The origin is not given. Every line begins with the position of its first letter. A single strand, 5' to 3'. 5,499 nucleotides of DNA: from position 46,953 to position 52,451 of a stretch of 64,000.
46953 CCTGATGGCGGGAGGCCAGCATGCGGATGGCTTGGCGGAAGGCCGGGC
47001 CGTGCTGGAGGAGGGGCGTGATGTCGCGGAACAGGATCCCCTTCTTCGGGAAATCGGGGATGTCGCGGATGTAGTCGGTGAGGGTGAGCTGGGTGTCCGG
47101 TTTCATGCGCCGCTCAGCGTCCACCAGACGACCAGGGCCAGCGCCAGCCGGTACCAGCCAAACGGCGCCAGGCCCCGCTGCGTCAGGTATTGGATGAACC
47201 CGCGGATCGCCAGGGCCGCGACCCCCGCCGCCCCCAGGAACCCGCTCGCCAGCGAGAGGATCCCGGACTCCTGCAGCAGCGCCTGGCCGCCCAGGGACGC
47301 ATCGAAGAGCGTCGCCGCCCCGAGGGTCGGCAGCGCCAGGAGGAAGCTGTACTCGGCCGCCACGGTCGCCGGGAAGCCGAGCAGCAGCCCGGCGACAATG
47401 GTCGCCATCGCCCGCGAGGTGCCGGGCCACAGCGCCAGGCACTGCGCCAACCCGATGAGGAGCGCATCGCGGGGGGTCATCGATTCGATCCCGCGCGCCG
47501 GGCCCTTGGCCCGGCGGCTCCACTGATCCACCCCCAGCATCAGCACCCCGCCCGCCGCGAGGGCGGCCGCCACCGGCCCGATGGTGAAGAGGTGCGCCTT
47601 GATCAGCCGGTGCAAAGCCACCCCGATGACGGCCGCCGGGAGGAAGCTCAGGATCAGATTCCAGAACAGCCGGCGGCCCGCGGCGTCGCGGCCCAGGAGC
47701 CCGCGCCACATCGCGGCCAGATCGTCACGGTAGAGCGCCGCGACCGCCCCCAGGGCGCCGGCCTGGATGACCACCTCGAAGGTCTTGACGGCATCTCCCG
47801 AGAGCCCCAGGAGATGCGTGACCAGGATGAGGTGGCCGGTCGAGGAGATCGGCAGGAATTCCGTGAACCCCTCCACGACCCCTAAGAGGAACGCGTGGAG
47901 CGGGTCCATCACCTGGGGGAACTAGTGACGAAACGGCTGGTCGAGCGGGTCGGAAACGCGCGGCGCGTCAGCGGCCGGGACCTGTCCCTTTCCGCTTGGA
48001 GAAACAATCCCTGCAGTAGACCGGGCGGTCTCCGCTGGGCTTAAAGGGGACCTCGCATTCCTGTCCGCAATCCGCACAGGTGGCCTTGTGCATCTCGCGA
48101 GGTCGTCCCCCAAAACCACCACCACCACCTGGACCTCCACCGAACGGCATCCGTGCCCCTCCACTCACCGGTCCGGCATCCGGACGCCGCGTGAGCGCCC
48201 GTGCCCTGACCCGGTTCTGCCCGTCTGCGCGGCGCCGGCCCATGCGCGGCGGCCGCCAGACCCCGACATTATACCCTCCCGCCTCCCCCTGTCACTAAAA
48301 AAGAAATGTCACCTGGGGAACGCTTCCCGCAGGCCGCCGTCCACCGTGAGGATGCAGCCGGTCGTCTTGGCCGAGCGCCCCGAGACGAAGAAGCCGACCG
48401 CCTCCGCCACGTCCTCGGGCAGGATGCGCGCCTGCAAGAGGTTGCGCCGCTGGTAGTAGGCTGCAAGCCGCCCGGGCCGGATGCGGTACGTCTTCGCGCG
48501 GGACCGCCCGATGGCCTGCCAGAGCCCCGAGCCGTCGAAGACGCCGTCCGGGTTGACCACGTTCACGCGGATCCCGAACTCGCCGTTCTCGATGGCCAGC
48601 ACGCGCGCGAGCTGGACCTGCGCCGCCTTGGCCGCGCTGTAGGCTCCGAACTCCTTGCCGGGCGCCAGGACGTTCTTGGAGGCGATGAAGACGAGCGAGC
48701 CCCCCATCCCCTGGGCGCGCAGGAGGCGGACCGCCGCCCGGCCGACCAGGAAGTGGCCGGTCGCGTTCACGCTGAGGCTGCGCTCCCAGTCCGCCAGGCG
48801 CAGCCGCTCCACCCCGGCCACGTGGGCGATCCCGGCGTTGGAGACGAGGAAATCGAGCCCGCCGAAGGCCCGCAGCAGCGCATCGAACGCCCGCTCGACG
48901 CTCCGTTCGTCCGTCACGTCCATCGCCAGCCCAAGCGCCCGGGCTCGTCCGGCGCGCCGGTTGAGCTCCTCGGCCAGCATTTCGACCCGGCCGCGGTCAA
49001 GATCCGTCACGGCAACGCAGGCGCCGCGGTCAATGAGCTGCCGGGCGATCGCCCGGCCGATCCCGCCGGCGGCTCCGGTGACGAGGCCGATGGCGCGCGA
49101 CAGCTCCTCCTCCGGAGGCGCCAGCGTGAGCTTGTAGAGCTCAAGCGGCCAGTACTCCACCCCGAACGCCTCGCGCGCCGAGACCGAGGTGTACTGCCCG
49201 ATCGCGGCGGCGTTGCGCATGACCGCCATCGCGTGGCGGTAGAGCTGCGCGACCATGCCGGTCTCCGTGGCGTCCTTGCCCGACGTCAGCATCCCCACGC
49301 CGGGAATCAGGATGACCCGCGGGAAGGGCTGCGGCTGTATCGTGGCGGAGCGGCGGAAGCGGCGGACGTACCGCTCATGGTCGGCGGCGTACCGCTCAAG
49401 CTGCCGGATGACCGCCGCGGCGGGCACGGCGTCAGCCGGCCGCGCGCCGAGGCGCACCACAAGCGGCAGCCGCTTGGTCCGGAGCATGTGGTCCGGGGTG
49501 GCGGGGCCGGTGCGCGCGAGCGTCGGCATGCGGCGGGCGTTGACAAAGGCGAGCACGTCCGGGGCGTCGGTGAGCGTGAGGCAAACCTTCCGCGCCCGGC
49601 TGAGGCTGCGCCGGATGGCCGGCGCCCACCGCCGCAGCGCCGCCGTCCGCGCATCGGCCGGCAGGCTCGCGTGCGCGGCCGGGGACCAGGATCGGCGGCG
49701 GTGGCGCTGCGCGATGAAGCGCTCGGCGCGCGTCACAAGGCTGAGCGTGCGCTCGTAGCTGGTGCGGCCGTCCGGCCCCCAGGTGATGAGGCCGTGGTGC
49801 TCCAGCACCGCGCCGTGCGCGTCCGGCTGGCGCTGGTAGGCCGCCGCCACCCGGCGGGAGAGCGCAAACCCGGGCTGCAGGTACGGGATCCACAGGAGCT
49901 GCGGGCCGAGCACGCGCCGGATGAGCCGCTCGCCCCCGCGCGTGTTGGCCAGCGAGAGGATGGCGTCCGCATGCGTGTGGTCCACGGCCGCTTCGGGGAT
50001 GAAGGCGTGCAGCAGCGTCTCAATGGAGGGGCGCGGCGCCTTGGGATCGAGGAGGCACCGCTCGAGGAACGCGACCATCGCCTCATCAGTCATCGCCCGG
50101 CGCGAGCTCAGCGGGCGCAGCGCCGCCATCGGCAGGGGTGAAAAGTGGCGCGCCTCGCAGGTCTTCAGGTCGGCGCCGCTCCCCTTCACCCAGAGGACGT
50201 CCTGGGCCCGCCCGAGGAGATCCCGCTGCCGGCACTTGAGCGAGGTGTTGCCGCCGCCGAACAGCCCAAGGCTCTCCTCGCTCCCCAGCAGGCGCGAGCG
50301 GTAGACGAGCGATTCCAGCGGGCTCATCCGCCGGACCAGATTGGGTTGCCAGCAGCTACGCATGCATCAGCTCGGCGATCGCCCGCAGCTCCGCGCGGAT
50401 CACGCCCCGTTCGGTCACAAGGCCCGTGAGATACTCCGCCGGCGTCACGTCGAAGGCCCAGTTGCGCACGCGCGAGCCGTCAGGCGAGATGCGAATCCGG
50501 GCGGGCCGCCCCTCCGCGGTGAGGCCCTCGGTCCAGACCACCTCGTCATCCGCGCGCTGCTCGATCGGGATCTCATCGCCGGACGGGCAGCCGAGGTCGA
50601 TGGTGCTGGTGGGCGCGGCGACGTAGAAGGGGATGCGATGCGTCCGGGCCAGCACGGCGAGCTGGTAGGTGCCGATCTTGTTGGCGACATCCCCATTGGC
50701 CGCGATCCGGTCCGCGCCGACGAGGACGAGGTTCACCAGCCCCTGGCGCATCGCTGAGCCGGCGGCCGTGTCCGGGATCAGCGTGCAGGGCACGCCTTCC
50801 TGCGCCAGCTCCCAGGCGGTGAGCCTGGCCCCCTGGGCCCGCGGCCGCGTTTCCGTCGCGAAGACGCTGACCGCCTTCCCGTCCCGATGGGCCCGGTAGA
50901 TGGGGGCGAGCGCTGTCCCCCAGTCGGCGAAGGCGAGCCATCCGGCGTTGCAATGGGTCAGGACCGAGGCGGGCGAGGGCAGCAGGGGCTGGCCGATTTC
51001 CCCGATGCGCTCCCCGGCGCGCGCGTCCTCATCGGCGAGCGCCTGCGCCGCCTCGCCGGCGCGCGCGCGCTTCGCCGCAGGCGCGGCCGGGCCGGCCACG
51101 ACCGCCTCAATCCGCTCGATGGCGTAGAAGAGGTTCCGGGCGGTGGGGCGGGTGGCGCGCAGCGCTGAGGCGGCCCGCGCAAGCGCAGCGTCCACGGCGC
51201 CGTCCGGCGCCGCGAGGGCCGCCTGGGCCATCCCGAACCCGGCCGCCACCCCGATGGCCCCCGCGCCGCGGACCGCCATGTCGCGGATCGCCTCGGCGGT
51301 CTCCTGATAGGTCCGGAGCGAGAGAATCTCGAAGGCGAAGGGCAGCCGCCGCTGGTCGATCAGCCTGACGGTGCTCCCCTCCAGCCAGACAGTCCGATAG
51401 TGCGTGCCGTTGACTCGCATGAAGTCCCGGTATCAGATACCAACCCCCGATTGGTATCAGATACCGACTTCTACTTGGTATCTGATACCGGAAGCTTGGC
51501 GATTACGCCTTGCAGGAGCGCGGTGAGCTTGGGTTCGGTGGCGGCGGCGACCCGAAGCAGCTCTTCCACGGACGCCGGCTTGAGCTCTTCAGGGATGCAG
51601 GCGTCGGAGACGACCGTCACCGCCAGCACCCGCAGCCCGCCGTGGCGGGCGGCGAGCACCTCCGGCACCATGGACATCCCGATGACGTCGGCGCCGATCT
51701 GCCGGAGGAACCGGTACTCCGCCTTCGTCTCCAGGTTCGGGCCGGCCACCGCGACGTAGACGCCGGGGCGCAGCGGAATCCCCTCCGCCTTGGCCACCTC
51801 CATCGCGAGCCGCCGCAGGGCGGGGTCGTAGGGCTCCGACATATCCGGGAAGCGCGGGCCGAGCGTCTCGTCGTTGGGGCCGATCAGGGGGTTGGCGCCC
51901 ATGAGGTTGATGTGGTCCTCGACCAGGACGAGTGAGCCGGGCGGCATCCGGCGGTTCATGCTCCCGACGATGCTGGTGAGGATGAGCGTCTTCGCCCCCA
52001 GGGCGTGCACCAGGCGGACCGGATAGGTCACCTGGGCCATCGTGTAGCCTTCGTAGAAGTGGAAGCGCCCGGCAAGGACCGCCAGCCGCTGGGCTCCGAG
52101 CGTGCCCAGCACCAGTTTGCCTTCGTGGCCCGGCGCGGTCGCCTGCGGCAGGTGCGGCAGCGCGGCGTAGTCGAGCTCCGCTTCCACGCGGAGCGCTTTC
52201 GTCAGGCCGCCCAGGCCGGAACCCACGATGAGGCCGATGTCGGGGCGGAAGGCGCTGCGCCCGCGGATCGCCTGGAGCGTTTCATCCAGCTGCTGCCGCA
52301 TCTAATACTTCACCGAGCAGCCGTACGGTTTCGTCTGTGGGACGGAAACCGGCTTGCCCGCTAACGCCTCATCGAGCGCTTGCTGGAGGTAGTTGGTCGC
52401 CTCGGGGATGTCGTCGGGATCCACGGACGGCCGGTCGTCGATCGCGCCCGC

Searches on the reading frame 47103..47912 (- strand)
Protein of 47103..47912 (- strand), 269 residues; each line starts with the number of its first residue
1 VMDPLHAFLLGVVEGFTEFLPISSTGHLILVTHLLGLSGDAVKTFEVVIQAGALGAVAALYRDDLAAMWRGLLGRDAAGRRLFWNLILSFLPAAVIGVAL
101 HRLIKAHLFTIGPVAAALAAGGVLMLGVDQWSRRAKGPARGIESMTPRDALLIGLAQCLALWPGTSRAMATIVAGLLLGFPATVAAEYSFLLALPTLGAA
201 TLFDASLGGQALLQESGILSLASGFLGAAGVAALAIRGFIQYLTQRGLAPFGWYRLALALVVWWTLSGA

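Call 49: search_protein_families(library=pfam, proteins=[window:47103-47912:-], max_evalue=0.00001)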
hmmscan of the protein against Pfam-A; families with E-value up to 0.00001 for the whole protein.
window:47103-47912:- (269 aa): 1 family
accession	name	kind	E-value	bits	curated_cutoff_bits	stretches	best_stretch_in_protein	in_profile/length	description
PF02673.24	BacA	-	1.2e-72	245.2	33.4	1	7-261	1-257/257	Bacitracin resistance protein BacA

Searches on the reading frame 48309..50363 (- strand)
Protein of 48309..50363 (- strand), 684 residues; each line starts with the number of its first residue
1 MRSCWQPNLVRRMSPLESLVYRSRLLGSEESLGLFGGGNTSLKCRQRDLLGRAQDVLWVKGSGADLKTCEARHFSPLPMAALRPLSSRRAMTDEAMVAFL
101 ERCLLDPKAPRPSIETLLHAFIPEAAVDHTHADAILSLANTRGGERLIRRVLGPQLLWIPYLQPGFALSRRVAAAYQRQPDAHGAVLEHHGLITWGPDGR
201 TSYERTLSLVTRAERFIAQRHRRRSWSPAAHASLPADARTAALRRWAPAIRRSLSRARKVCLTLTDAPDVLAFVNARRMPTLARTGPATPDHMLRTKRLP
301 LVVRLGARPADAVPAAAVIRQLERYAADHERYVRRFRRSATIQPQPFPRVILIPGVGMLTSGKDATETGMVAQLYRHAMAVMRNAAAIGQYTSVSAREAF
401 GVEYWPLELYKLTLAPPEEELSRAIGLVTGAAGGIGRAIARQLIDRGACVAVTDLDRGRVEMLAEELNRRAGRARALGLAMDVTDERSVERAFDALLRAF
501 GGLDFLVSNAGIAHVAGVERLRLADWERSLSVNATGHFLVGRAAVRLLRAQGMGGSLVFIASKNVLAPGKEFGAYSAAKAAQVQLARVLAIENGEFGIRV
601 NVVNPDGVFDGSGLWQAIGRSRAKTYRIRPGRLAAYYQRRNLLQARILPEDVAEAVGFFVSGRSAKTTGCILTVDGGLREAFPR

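Call 49: search_protein_families(library=pfam, proteins=[window:48309-50363:-], max_evalue=0.00001)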
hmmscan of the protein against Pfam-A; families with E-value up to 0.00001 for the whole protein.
window:48309-50363:- (684 aa): 4 families
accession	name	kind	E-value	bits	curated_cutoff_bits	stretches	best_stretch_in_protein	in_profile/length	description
PF13561.12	adh_short_C2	-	1.8e-46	159.1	27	1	430-678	1-235/236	Enoyl-(Acyl carrier protein) reductase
PF00106.31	adh_short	-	1.5e-44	152.2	26.6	1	427-608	4-182/195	short chain dehydrogenase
PF00596.27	Aldolase_II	-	7.3e-19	68.8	22.2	1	19-214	3-180/183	Class II Aldolase and Adducin N-terminal domain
PF08659.16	KR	-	1.8e-09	38.2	22.6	1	427-587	4-161/180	KR domain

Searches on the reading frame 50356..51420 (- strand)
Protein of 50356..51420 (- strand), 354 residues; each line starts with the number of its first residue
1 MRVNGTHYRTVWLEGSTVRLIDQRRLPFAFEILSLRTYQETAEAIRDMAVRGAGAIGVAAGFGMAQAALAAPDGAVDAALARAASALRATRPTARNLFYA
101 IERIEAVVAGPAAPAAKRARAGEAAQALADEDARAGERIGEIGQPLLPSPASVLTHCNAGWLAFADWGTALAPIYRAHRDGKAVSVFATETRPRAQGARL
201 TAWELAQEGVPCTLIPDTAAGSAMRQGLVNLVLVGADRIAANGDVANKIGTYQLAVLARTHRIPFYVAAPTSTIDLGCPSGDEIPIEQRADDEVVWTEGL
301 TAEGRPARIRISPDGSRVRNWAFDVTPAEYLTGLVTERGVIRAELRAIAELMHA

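Call 49: search_protein_families(library=pfam, proteins=[window:50356-51420:-], max_evalue=0.00001)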
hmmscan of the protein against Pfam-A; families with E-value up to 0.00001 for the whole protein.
window:50356-51420:- (354 aa): 1 family
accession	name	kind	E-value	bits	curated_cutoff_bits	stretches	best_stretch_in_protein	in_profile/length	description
PF01008.23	IF-2B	-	1.7e-73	247.7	22.4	1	50-342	2-279/280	Initiation factor 2 subunit family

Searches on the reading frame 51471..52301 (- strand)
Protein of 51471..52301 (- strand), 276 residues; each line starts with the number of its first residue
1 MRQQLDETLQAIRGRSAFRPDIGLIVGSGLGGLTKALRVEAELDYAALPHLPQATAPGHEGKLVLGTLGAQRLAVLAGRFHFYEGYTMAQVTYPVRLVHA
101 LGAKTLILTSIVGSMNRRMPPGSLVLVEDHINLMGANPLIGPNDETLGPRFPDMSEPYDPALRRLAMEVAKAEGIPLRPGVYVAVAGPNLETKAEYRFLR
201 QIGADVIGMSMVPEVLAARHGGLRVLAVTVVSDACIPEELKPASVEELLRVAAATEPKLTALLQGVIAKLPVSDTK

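Call 49: search_protein_families(library=pfam, proteins=[window:51471-52301:-], max_evalue=0.00001)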
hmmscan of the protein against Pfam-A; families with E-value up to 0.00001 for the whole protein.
window:51471-52301:- (276 aa): 1 family
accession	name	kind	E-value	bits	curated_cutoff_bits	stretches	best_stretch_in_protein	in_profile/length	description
PF01048.26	PNP_UDP_1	-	2.2e-52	178.2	25.1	1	22-267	2-232/233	Phosphorylase superfamily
